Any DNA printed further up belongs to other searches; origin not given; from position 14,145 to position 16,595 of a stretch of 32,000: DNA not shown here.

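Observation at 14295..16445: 716-aa secreted protein: Lys-poor disordered R/S/T/G half fused to a repeatedly Cx6C-containing half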

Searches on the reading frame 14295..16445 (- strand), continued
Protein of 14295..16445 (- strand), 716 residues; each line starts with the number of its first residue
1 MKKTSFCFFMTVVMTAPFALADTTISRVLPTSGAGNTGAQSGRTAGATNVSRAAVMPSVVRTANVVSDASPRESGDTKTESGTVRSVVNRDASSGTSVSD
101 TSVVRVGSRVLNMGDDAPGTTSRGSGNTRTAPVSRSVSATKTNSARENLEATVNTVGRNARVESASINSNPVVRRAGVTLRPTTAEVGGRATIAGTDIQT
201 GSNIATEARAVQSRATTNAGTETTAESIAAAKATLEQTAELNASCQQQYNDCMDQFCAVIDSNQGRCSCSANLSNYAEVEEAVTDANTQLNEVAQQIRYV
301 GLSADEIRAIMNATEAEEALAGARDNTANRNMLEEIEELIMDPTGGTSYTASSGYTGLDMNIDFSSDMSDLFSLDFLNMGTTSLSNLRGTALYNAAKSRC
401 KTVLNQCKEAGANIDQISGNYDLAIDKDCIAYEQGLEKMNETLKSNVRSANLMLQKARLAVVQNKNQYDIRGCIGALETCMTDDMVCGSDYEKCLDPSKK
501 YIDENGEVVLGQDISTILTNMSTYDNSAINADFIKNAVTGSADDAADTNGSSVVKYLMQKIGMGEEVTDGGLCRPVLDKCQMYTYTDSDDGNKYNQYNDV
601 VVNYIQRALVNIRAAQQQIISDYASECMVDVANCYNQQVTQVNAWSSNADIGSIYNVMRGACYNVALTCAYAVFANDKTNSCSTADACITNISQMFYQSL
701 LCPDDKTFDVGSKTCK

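Call 57: predict_structure(alignment_id=A3)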
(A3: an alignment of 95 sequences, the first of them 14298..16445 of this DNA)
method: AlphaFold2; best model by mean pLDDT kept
length: 716 residues; sequences in the alignment: 95
mean_pLDDT: 66.9   pTM: 0.49
mean pLDDT of the five models: 66.9, 66.8, 65.8, 65.0, 62.8
residues with pLDDT >= 90: 161; 70-90: 224; 50-70: 72; < 50: 259
segments of 3 or more residues with pLDDT < 50: 1-147, 153-193, 196-223, 344-366, 368-375, 377-382
pLDDT, mean of each block of 10 residues (from residue 1): 41 38 35 37 33 33 34 36 34 34 34 35 33 32 44 45 43 42 37 45 43 41 63 86 91 84 64 74 85 76 67 57 56 70 44 36 45 47 61 86 92 91 87 86 86 80 76 94 94 93 94 91 89 92 69 93 76 89 80 88 95 95 95 92 80 87 94 84 86 85 83 81
secondary structure, 60 per line:
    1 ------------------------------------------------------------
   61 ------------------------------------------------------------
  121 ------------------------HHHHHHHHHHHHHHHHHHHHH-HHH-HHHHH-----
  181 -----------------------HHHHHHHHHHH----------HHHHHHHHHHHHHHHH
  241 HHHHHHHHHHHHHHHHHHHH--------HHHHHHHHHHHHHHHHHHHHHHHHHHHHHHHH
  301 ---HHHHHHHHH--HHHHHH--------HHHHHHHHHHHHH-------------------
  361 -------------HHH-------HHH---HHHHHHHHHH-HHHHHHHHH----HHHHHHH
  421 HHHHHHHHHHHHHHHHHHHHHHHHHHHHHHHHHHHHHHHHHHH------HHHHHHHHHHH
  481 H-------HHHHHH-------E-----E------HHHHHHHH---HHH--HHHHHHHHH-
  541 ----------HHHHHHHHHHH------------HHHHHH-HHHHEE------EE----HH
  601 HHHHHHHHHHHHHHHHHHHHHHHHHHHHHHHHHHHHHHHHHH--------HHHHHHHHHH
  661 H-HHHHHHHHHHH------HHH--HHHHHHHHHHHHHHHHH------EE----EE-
elements in order (helices of 4 or more, strands of 3 or more residues): H145-165 H171-175 H204-214 H225-260 H269-300 H304-312 H315-320 H329-341 H390-399 H401-409 H414-463 H470-481 H489-494 H515-522 H531-539 H551-561 H574-579 H581-584 H599-642 H651-661 H663-673 H685-701
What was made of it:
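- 14421..15725 (-): Cys-stapled all-alpha module, residues 241-675. It has 18 invariant Cys, including the signature C245-x6-C-M-D-x-F-C-x9-C-x-C and seven further Cx6C pairs. Net charge is strongly acidic. Helical, with pLDDT 80-95 for residues 390-716 (call 57).
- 15279..15422 (-): Acidic Gly/Ser/Asp-rich loop inside the module, residues 342-389. Low confidence. pLDDT below 50 for residues 344-382 (call 57).
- On Chlamydial OmcB / Chlam_OMP6: The model is all-alpha (call 57).
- On Type V autotransporter adhesins: The C-terminal 330 residues are confidently helical (call 57).
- Closest known: Chlamydial cysteine-rich envelope protein OmcB. Different: The predicted fold here is all-alpha (call 57), whereas OmcB is built of beta-rich repeats.
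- Predicted all-alpha, with pLDDT 80-95 over residues 390-716 (call 57).
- Tried and rejected: A second model with a diverse MSA was good for residues 390-716 (call 57).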

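Call 62: fold_search(model_id=the predicted structure, library=pdb)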
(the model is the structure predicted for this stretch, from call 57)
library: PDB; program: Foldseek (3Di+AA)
matches with E <= 10: 52; with E <= 0.001: 0
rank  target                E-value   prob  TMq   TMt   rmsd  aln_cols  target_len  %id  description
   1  8g08_d                7.8e-01  0.08  0.08  0.11  34.2       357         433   10  Cryo-EM structure of SQ31f-bound Mycobacterium smegmatis ATP synthase rotational state 1 (backbone model) (released 2023-02-15)
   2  7njk_d                9.8e-01  0.08  0.08  0.12  50.9       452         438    8  Mycobacterium smegmatis ATP synthase state 1a (released 2021-10-27)
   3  9dgr_m                1.1e+00  0.08  0.10  0.02  27.2       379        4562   12  Composite structure of dynein-dynactin on microtubules (released 2025-09-10)
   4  1cii                  1.4e+00  0.06  0.08  0.09  38.3       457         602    9  COLICIN IA (released 1998-01-14)
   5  6djl_C                1.8e+00  0.14  0.08  0.21  29.0       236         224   13  Crystal structure of the Rab11 GEF SH3BP5 bound to nucleotide free Rab11A (released 2018-09-26)
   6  9tvu_b                2.4e+00  0.03  0.07  0.08  45.0       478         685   10  Structure of the Chlamydomonas reinhardtii chlororibosome (released 2026-02-18)
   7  6ixf_B                2.9e+00  0.09  0.07  0.19  25.1       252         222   12  Crystal structure of SeMet apo SH3BP5 (P41) (released 2019-03-20)
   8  6o3e_A                3.1e+00  0.03  0.08  0.10  33.2       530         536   11  mouse aE-catenin 82-883 (released 2019-11-13)
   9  7njs_d                3.5e+00  0.03  0.07  0.11  34.1       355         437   10  Mycobacterium smegmatis ATP synthase state 3c (released 2021-10-27)
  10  6ixg_B                3.7e+00  0.09  0.08  0.21  25.8       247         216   12  Crystal structure of native apo SH3BP5 (P41) (released 2019-03-20)
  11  9uma_D                3.9e+00  0.08  0.07  0.04  15.3       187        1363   10  CryoEM structure of T.thermophilus transcription initiation complex bound to Gp4A-C, -1 dA in the template DNA strand (released 2025-10-22)
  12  7ux1_A                3.9e+00  0.03  0.08  0.08  29.8       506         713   11  EcMscK in an Open Conformation (released 2022-11-23)
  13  7nyw_B                3.9e+00  0.02  0.08  0.07  37.9       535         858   10  Cryo-EM structure of the MukBEF-MatP-DNA head module (released 2021-07-07)
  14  9ujn_D                4.1e+00  0.06  0.07  0.04  14.9       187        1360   11  CryoEM structure of the T.thermophilus transcription initiation complex bound to ATP-C, -1 dC in the template DNA stra (released 2025-10-22)
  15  9dgr_n                4.2e+00  0.04  0.10  0.02  27.1       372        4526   13  Composite structure of dynein-dynactin on microtubules (released 2025-09-10)
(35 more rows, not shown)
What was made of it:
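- On Duffy-binding-like domain (PF05424): Foldseek 4k2u_B E=9.3, TM 0.21 or lower (call 62).
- The top, non-significant Foldseek hits include colicin Ia and Tc toxin helical shells (call 62).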

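Call 69: fold_search(model_id=the predicted structure, library=viral)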
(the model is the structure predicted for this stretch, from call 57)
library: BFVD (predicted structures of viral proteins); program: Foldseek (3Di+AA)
matches with E <= 10: 102; with E <= 0.001: 0
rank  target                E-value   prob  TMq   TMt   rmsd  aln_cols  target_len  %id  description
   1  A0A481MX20            1.9e-02  0.30  0.09  0.06  37.3       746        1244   12  (no name in the UniProt tables at hand)
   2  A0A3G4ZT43            2.3e-02  0.54  0.07  0.10  54.4       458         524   12  Uncharacterized protein [Terrestrivirus sp.]
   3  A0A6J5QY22            9.9e-02  0.18  0.07  0.08  48.9       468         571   12  DNA transfer protein [uncultured Caudovirales phage]
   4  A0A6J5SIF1            1.1e-01  0.38  0.08  0.09  43.5       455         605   16  Uncharacterized protein [uncultured Caudovirales phage]
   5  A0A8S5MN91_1          1.4e-01  0.14  0.07  0.05  37.0       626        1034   12  Uncharacterized protein [Myoviridae sp. ctI7W9]
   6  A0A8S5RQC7            1.4e-01  0.13  0.09  0.09  47.0       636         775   14  (no name in the UniProt tables at hand)
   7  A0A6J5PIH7            1.5e-01  0.23  0.07  0.11  57.8       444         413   13  Uncharacterized protein [uncultured Caudovirales phage]
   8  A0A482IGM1            2.7e-01  0.13  0.10  0.09  43.7       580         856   13  Uncharacterized protein [Synechococcus phage S-B28]
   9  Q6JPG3                3.1e-01  0.12  0.07  0.08  34.5       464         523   12  RING-type domain-containing protein [Neodiprion lecontei nucleopolyhedrovirus (strain Canada)]
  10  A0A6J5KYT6            3.1e-01  0.09  0.09  0.07  37.2       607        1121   13  Uncharacterized protein [uncultured Caudovirales phage]
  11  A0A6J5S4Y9            3.4e-01  0.10  0.09  0.08  47.5       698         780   13  Uncharacterized protein [uncultured Caudovirales phage]
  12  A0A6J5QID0            4.1e-01  0.16  0.07  0.10  51.2       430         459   15  Uncharacterized protein [uncultured Caudovirales phage]
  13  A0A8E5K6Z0            4.7e-01  0.08  0.09  0.08  46.9       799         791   14  (no name in the UniProt tables at hand)
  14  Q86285                6.8e-01  0.08  0.09  0.12  28.9       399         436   10  Uncharacterized protein S7 [Diadromus pulchellus idnoreovirus 1]
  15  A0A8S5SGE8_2          7.5e-01  0.11  0.10  0.06  17.6       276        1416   12  Nuclease [Podoviridae sp. ctZih56]
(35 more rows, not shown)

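Call 73: find_encoding_contigs(protein=window:14295-16445:-, flank=3000, max_places=4)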
Protein window:14295-16445:- (716 aa): 6 contigs read that carry it; 2 places shown.
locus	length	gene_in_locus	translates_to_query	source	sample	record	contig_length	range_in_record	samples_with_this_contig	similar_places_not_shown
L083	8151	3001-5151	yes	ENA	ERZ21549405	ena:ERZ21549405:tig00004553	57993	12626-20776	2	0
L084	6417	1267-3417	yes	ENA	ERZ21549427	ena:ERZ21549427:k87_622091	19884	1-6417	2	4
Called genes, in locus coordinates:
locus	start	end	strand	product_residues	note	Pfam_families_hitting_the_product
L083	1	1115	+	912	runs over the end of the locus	PF01326:PPDK_N, PF00391:PEP-utilizers, PF02896:PEP-utilizers_C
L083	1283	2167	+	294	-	-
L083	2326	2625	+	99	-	PF00829:Ribosomal_L21p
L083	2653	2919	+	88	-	PF01016:Ribosomal_L27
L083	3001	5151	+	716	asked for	-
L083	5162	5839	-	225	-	PF00929:RNase_T, PF13482:RNase_H_2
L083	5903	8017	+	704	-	PF00580:UvrD-helicase, PF13245:AAA_19, PF13604:AAA_30 (faint), PF01443:Viral_helicase1 (faint), PF13361:UvrD_C, PF13538:UvrD_C_2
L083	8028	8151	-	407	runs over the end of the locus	-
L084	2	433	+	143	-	?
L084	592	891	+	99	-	PF00829:Ribosomal_L21p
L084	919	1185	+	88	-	PF01016:Ribosomal_L27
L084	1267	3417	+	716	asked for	-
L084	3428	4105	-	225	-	PF00929:RNase_T, PF13482:RNase_H_2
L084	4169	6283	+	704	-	PF00580:UvrD-helicase, PF13245:AAA_19, PF13604:AAA_30 (faint), PF01443:Viral_helicase1 (faint), PF13361:UvrD_C, PF13538:UvrD_C_2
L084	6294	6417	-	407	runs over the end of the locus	-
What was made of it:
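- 14295..16445 (-): Complete 716-aa coding sequence (stop codon 14295-14297). The identical product is called on six ENA contigs (call 73).
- Checked: Independent gene calls on six ENA contigs give the identical 716-aa product (call 73).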

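Call 74: search_protein_families(library=phrogs, proteins=[window:14298-16445:-, L005:5830-8088:+], max_evalue=0.01)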
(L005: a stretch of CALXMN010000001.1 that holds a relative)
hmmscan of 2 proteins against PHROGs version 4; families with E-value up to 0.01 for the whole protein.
window:14298-16445:- (716 aa): 0 families

L005:5830-8088:+ (753 aa): 0 families
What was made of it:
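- Tried and rejected: PHROGs gave nothing (call 74).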

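Call 81: find_related_loci(query=A3, collection=viral_contigs, flank=5000)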
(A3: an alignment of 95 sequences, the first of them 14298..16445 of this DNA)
Query A3 (716 aa) in viral_contigs; peptide patterns used: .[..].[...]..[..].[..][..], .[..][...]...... (x = any residue, [..] = any of these).
13 stretches matched a pattern, but none encodes a relative of the query by tblastn (E <= 1e-3).
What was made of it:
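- Tried and rejected: No relatives in IMG/VR (call 81).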
